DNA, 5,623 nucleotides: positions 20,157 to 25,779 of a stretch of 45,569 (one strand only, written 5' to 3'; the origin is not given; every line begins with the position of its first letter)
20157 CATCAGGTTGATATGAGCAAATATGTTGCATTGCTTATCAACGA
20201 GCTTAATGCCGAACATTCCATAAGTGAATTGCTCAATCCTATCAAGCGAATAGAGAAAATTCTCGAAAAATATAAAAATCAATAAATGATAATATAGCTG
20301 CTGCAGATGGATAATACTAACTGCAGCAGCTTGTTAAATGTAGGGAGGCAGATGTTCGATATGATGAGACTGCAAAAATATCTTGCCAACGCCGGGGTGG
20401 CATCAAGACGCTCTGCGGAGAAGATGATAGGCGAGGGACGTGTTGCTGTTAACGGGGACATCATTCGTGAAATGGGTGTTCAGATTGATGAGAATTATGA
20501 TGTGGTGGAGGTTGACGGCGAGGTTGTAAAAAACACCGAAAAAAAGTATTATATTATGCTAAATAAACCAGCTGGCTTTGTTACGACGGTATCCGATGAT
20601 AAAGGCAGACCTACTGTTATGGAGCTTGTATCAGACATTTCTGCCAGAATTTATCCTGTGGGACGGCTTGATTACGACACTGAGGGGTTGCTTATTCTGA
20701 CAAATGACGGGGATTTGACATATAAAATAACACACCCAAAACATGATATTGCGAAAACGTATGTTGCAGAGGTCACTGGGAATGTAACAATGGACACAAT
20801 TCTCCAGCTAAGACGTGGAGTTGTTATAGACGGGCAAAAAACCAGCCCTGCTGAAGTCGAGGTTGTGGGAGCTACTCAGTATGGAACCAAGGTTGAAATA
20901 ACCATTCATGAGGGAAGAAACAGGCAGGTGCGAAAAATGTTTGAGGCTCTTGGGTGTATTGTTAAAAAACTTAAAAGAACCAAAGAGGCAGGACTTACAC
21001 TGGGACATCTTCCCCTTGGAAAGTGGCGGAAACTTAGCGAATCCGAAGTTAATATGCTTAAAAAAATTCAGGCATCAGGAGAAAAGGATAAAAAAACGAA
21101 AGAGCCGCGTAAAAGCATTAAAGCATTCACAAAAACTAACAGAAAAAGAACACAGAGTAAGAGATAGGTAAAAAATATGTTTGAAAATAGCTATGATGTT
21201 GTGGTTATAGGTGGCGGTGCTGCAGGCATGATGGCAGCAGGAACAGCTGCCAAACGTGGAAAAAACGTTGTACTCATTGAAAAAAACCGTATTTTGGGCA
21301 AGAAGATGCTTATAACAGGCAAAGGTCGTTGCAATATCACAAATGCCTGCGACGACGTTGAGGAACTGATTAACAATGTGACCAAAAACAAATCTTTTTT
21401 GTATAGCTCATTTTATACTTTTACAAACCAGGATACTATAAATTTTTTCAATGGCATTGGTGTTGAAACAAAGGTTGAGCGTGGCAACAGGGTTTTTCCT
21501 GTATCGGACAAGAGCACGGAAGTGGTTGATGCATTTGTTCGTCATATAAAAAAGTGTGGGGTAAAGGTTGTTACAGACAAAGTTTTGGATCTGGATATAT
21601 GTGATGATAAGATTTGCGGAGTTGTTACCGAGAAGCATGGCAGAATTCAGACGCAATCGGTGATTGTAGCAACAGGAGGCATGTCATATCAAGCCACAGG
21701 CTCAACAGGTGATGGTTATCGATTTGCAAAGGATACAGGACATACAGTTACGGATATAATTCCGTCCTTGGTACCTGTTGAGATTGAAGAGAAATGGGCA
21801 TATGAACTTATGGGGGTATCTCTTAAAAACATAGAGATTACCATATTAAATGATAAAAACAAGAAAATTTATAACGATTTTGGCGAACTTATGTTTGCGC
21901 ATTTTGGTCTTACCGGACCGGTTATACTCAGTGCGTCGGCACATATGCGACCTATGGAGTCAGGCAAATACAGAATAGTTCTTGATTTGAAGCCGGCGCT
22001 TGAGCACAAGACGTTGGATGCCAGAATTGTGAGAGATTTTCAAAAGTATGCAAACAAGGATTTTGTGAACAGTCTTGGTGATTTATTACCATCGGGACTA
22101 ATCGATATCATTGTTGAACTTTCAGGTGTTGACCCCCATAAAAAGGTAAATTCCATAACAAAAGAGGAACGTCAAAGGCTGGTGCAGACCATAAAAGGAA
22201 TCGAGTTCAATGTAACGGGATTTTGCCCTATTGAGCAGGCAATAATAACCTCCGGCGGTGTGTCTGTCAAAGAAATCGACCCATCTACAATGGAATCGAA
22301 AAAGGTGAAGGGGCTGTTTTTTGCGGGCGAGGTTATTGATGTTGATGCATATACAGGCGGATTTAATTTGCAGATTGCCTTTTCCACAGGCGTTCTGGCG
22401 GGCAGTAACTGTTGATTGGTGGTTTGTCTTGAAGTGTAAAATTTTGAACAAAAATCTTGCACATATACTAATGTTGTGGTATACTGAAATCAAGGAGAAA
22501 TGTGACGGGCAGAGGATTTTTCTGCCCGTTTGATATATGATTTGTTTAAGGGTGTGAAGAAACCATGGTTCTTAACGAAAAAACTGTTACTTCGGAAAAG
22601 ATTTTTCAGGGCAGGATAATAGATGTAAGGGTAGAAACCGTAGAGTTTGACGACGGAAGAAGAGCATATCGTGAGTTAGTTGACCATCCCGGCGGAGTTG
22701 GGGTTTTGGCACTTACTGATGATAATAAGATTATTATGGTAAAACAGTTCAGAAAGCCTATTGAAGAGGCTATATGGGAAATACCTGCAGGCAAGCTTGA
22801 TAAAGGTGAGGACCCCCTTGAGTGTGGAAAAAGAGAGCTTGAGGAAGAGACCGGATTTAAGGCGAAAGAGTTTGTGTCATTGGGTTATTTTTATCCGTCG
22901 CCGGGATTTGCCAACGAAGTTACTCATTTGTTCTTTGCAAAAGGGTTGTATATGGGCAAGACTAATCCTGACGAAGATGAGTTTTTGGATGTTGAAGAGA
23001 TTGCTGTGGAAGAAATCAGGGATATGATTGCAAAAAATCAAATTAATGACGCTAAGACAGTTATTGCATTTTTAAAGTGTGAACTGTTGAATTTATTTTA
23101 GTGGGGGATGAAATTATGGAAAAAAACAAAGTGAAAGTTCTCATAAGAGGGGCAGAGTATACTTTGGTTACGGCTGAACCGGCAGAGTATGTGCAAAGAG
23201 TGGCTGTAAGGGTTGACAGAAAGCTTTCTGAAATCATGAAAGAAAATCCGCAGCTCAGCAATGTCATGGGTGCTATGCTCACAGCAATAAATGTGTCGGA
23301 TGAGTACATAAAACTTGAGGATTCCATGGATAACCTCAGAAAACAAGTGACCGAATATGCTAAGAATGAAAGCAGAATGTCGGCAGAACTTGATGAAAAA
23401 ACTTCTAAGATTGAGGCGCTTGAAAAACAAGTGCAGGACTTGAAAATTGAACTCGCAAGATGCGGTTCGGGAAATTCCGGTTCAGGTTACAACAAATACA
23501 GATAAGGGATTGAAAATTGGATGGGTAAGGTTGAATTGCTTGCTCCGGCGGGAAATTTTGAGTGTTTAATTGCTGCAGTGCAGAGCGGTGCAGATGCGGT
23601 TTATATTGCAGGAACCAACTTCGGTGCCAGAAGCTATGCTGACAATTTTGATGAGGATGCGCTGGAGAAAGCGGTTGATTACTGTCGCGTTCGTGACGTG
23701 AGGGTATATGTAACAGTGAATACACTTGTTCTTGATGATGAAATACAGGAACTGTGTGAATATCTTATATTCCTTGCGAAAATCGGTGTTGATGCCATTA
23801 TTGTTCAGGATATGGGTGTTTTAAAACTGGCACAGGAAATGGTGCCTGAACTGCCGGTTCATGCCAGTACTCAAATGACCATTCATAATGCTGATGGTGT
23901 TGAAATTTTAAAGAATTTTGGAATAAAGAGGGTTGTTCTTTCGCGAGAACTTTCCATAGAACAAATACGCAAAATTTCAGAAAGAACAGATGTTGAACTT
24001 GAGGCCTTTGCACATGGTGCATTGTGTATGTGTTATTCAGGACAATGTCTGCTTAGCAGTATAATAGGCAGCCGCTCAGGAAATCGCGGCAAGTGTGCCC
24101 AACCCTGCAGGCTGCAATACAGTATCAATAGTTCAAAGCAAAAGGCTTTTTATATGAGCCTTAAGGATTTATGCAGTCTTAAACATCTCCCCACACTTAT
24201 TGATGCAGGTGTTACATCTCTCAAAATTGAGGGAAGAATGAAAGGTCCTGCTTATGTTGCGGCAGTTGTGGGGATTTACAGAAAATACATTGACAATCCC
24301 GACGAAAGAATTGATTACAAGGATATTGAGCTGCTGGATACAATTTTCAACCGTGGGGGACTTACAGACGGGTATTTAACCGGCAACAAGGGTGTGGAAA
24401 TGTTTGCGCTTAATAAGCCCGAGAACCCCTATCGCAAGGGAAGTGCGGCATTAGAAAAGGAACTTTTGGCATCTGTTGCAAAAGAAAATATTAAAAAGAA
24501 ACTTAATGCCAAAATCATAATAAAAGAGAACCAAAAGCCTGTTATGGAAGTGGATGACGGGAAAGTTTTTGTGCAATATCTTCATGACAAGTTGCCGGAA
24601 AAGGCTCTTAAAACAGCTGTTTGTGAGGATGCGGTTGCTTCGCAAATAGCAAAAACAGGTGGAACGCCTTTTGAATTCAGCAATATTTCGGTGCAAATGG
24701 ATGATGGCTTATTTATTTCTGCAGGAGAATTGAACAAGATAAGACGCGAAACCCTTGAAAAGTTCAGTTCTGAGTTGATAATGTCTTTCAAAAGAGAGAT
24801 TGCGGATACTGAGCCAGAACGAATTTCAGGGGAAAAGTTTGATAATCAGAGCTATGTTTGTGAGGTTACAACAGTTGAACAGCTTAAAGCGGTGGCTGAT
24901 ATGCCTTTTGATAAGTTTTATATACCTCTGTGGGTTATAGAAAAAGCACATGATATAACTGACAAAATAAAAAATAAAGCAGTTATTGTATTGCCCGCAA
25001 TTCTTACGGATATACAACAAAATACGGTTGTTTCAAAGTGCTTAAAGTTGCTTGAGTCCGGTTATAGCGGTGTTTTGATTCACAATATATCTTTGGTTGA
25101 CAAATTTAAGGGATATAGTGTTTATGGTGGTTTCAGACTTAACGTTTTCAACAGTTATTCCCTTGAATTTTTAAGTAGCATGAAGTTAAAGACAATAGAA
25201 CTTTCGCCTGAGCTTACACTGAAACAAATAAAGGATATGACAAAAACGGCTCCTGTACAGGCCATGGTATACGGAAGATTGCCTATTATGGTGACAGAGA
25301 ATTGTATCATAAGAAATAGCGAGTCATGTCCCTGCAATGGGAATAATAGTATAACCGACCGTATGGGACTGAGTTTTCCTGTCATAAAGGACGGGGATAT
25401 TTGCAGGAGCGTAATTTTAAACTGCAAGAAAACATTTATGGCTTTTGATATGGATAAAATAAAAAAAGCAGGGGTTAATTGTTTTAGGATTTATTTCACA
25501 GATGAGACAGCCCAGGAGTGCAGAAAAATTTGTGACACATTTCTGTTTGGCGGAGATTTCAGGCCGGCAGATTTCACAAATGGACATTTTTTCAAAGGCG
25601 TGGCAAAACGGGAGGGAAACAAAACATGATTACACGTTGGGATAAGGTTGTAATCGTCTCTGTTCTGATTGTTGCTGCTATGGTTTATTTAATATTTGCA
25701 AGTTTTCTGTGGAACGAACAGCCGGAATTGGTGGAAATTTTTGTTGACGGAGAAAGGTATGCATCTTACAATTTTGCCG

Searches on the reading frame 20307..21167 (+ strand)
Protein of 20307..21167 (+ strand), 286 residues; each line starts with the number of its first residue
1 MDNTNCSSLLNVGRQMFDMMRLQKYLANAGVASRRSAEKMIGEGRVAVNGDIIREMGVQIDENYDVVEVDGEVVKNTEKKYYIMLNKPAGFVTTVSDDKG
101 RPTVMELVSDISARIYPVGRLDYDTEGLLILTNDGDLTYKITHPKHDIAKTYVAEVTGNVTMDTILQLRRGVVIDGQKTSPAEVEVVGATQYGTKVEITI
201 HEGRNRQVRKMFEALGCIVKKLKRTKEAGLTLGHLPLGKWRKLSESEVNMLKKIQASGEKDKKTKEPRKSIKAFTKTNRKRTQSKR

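Call 7: search_protein_families(library=pfam, proteins=[window:20307-21167:+])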
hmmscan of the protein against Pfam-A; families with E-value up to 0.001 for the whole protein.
window:20307-21167:+ (286 aa): 3 families
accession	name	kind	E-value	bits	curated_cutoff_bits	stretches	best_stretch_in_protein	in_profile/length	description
PF00849.27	PseudoU_synth_2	-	2.3e-24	86.8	26.8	1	81-214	1-152/152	RNA pseudouridylate synthase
PF01479.30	S4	-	1.1e-10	41.6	22.8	1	20-63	1-45/48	S4 domain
PF22421.1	SYY_C-terminal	-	0.00085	19.6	27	0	20-83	19-82/83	Tyrosine--tRNA ligase SYY-like C-terminal domain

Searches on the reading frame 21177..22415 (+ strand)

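Call 7: search_protein_families(library=pfam, proteins=[window:21177-22415:+])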
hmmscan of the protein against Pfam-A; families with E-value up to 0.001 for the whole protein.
window:21177-22415:+ (412 aa): 14 families
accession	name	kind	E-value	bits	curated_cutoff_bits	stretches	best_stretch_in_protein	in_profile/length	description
PF03486.20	HI0933_like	-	2.8e-89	299.2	50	1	7-410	2-243/244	HI0933-like protein Rossmann domain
PF22780.1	HI0933_like_1st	-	3.6e-35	121.7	27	1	196-357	2-165/165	HI0933-like protein barrel and H2TH domain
PF01134.28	GIDA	-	1.5e-15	57.6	22.1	1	7-168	1-150/391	Glucose inhibited division protein A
PF00890.30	FAD_binding_2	-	2.2e-12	47.3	20.4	1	7-37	1-31/414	FAD binding domain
PF12831.13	FAD_oxidored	-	1.7e-11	44.6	27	1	7-167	1-145/416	FAD dependent oxidoreductase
PF01266.30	DAO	-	3e-11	43.9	27.9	1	7-41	1-35/353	FAD dependent oxidoreductase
PF07992.20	Pyr_redox_2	-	3.4e-09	37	26.1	1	6-46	1-42/291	Pyridine nucleotide-disulphide oxidoreductase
PF00070.33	Pyr_redox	-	2.3e-06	28.5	22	1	8-39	2-33/82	Pyridine nucleotide-disulphide oxidoreductase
PF13450.12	NAD_binding_8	-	3.4e-06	27.7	21.9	1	10-41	1-32/68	NAD(P)-binding Rossmann-like domain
PF01494.25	FAD_binding_3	-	4.5e-05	23.3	22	1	6-38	2-34/349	FAD binding domain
PF13738.12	Pyr_redox_3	-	5.2e-05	23.1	30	0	9-39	1-32/305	Pyridine nucleotide-disulphide oxidoreductase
PF01262.27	AlaDh_PNT_C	-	0.00032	20.6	23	1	7-38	30-61/214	Alanine dehydrogenase/PNT, C-terminal domain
PF01946.23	Thi4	-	0.0007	19.3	26.2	0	6-42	18-55/235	Thi4 family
PF13454.12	NAD_binding_9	-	0.00093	19.6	21.8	0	9-167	1-153/155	FAD-NAD(P)-binding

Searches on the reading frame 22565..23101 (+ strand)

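Call 78: search_protein_families(library=ncbifam, proteins=[window:22565-23101:+], max_evalue=1e-10)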
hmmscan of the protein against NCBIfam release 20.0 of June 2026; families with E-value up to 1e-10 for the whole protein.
window:22565-23101:+ (178 aa): 3 families
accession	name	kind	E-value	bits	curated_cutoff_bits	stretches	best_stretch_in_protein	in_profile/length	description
NF008736.0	PRK11762.1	equivalog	1.6e-25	89.8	169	1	8-170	11-175/186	ADP compounds hydrolase NudE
TIGR00052.1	TIGR00052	subfamily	2.7e-14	53.2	79.55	1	2-168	5-182/188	nudix-type nucleoside diphosphatase, YffH/AdpP family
NF011585.0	PRK15009.1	equivalog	9.4e-12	45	234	1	30-168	33-180/191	GDP-mannose pyrophosphatase NudK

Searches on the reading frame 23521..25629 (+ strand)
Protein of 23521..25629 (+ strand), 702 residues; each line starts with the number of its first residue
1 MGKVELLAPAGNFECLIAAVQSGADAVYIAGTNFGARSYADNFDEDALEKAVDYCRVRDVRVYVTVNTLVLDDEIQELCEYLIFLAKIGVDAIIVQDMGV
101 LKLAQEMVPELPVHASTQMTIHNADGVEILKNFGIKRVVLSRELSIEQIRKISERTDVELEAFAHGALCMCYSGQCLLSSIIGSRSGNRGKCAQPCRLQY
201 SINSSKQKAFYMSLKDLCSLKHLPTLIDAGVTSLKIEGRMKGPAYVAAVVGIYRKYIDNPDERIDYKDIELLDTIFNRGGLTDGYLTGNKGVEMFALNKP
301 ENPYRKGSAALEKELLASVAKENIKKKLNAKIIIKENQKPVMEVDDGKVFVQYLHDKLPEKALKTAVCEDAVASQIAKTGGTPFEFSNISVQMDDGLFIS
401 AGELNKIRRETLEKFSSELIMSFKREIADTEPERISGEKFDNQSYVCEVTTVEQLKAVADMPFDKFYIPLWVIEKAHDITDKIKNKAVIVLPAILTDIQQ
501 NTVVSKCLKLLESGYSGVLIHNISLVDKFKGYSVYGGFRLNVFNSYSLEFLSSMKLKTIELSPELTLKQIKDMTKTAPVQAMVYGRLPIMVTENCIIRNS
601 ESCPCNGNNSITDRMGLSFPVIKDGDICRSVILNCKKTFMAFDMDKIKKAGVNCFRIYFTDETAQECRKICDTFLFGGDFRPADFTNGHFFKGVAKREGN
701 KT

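Call 78: search_protein_families(library=ncbifam, proteins=[window:23521-25629:+], max_evalue=1e-10)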
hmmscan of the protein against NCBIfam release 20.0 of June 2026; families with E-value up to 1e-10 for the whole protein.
window:23521-25629:+ (702 aa): 4 families
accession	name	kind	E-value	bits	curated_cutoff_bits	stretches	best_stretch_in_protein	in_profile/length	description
NF011996.0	PRK15452.1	equivalog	3.7e-70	237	534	2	3-208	4-210/449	prephenate-dependent tRNA uridine(34) hydroxylase TrhP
NF047963.1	quinone_UbiU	equivalog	2.9e-60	204.1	440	1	4-207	1-208/331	ubiquinone anaerobic biosynthesis protein UbiU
NF047965.1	quinone_UbiV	equivalog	8.6e-22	78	275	1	88-293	86-292/292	ubiquinone anaerobic biosynthesis protein UbiV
NF011991.0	PRK15447.1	equivalog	4.9e-19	68.8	283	1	89-294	88-298/302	U32 family peptidase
